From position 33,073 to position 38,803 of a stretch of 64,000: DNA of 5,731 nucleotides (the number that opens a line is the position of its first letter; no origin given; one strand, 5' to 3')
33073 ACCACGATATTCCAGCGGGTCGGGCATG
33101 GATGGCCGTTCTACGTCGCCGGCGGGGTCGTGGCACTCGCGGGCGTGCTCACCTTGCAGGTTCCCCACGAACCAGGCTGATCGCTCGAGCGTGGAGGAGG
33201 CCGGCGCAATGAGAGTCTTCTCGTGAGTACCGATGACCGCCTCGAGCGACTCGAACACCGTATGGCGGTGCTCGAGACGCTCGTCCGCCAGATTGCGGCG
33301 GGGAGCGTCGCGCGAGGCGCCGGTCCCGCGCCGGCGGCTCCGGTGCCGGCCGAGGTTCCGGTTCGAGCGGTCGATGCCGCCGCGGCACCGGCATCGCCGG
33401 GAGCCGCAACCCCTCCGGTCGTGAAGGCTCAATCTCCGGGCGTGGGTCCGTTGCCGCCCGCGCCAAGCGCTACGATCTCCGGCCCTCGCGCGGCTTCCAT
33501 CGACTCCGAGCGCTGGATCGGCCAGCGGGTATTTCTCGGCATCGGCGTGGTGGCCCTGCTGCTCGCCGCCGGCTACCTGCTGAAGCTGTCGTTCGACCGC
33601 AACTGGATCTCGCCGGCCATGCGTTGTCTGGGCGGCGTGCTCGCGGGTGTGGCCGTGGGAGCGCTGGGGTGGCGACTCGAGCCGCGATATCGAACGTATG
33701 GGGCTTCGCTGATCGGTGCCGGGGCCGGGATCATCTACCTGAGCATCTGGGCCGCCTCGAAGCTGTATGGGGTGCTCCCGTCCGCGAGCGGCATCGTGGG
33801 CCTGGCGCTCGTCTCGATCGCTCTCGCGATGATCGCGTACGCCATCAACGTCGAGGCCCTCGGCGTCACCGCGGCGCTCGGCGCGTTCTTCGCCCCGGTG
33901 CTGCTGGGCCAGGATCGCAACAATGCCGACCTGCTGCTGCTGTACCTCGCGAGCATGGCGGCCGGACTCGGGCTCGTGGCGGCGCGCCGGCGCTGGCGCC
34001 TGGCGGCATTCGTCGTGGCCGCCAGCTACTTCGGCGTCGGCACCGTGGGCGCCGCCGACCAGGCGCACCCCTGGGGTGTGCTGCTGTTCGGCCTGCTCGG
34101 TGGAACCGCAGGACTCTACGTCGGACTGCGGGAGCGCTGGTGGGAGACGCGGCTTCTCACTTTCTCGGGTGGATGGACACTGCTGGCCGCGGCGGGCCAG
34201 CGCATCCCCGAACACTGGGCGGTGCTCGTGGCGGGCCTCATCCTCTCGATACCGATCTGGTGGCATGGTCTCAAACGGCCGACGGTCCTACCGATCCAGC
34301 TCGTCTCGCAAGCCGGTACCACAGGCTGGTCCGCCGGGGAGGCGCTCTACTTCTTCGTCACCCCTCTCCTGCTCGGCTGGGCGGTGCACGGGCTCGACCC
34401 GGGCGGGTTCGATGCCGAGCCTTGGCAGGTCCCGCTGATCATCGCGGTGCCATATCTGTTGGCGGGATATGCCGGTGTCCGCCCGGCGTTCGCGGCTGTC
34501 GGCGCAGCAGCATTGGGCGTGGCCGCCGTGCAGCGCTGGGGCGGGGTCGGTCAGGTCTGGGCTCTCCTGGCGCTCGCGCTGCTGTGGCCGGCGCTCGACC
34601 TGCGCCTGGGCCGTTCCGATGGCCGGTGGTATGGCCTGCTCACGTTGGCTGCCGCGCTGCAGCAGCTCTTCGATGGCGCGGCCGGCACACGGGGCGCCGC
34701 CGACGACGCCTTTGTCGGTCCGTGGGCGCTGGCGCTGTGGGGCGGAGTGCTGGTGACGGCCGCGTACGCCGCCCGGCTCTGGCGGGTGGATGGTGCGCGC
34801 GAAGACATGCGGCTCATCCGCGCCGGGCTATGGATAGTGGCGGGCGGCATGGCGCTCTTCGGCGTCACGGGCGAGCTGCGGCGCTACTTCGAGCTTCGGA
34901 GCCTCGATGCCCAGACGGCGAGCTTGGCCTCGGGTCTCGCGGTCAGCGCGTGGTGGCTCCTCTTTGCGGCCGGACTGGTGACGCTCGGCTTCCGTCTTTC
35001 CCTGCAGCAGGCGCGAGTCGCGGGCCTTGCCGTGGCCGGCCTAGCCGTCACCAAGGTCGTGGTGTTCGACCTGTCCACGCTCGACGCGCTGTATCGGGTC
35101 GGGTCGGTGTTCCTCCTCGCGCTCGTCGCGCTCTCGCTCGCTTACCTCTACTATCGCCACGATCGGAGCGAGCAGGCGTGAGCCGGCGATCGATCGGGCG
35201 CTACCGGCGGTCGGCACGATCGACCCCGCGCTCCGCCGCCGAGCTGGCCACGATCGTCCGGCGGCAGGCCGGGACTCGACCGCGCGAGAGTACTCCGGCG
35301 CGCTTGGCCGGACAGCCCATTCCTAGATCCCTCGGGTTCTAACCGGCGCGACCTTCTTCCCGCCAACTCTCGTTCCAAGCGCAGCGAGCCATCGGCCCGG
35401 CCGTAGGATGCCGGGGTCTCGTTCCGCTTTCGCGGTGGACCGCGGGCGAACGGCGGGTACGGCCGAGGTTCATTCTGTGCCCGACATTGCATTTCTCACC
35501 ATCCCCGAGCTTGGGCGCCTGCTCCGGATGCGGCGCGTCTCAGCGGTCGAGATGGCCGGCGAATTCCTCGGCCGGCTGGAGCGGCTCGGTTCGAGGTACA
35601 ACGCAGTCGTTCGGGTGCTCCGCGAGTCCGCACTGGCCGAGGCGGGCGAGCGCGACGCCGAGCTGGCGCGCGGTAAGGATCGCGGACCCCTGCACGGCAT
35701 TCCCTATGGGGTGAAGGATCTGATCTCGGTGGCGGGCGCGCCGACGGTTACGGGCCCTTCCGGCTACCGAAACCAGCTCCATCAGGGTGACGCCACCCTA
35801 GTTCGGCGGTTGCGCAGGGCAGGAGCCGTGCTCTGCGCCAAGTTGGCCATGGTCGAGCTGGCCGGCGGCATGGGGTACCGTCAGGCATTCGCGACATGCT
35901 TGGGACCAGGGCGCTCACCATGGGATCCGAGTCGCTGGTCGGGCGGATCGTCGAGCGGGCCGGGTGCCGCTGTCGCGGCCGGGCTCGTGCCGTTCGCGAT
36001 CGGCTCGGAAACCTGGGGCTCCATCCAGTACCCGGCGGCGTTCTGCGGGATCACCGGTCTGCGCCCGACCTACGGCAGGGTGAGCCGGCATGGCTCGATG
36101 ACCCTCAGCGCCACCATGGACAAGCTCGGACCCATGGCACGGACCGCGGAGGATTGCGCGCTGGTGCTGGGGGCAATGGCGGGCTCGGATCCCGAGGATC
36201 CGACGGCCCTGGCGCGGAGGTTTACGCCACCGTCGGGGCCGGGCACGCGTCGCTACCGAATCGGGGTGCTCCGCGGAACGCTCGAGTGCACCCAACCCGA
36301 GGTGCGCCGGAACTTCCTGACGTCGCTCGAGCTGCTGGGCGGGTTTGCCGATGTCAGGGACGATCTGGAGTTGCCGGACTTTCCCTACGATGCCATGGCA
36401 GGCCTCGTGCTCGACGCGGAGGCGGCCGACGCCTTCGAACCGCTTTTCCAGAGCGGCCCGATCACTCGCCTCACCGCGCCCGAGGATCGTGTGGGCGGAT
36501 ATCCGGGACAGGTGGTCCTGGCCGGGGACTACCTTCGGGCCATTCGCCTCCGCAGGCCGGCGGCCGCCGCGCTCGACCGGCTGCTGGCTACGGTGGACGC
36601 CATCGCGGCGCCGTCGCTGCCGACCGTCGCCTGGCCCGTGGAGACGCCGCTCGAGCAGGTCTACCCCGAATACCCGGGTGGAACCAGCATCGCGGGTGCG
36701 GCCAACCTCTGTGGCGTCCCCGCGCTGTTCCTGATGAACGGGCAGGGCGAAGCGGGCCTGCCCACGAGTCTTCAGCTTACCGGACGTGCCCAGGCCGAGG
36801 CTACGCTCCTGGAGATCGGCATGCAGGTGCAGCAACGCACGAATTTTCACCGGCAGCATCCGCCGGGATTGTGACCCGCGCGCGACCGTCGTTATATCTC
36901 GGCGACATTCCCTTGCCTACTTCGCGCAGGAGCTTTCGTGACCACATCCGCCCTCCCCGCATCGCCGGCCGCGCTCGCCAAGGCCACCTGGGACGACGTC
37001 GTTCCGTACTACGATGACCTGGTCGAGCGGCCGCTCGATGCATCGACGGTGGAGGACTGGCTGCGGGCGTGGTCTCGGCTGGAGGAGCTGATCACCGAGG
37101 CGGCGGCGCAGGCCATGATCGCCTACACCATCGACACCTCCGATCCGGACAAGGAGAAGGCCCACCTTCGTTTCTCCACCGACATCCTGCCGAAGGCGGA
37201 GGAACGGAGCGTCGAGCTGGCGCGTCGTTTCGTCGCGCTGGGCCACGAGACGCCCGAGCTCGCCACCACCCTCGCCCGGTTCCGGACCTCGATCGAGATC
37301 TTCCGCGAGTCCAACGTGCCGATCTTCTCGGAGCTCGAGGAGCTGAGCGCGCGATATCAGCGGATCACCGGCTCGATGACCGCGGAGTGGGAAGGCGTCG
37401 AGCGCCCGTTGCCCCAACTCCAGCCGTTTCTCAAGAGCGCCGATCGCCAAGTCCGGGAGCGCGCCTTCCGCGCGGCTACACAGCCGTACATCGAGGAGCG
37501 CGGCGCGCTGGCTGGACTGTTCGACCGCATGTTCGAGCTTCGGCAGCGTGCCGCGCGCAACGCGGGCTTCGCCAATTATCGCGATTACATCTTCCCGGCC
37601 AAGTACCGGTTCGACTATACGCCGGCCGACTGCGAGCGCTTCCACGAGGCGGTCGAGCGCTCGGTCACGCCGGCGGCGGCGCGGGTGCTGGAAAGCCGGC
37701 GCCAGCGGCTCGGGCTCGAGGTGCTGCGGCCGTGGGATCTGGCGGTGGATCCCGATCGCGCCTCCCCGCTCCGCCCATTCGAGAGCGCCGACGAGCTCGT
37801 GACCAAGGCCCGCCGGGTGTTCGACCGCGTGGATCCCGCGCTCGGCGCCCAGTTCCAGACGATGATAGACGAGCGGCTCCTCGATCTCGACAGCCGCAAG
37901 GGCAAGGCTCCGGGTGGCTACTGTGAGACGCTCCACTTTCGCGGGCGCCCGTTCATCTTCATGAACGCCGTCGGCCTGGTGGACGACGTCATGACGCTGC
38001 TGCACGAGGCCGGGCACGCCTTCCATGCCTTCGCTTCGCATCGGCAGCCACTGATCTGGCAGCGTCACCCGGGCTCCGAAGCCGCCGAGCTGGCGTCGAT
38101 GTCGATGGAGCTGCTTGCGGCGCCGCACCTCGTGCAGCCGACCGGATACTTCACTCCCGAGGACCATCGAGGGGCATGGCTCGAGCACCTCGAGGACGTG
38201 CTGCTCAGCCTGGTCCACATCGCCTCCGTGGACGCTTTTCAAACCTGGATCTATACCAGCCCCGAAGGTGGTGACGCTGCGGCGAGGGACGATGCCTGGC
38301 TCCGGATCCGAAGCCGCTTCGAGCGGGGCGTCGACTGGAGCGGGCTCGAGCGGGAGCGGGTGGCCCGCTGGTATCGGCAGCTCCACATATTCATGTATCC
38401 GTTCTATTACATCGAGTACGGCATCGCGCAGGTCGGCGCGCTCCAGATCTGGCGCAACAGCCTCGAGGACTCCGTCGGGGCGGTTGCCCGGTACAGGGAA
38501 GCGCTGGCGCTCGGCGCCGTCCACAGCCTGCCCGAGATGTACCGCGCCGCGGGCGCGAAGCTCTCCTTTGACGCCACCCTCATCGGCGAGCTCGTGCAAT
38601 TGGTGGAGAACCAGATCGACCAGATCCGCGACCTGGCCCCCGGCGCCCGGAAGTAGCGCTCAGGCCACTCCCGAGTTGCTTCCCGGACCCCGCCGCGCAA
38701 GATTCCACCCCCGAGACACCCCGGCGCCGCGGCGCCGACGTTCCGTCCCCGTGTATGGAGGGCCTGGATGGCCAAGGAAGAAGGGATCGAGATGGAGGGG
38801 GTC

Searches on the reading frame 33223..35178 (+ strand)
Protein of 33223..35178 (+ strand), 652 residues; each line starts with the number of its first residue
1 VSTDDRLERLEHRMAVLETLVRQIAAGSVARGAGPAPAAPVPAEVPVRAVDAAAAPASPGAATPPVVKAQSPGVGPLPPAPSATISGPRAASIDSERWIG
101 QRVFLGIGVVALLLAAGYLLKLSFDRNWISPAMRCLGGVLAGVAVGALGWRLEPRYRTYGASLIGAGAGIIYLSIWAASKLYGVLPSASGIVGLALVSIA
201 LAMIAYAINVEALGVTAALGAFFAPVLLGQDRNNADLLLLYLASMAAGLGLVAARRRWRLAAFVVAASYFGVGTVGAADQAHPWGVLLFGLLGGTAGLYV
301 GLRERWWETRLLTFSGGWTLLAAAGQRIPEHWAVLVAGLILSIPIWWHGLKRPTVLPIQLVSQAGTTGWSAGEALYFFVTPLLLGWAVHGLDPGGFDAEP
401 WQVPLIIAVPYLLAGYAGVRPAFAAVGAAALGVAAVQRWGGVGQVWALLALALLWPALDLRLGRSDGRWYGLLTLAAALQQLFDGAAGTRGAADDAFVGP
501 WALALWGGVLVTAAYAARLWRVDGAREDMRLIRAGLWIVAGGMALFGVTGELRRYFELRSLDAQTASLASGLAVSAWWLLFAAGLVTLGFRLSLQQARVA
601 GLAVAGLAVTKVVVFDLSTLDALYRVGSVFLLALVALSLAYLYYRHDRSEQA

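Call 64: search_protein_families(library=pfam, proteins=[window:33223-35178:+], max_evalue=0.0001)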
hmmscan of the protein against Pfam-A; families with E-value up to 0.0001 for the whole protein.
window:33223-35178:+ (652 aa): 1 family
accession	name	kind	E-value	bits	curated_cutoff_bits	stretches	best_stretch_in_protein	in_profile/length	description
PF10101.14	DUF2339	-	1.1e-46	160.3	33.6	2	100-501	1-364/659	Predicted membrane protein (DUF2339)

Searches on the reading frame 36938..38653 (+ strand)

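Call 14: search_protein_families(library=pfam, proteins=[window:36938-38653:+], max_evalue=0.001)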
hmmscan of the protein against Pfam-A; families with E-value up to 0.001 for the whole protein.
window:36938-38653:+ (572 aa): 1 family
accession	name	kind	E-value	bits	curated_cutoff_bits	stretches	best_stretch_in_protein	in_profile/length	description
PF01432.26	Peptidase_M3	-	1.8e-42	146.7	27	1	165-548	3-451/457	Peptidase family M3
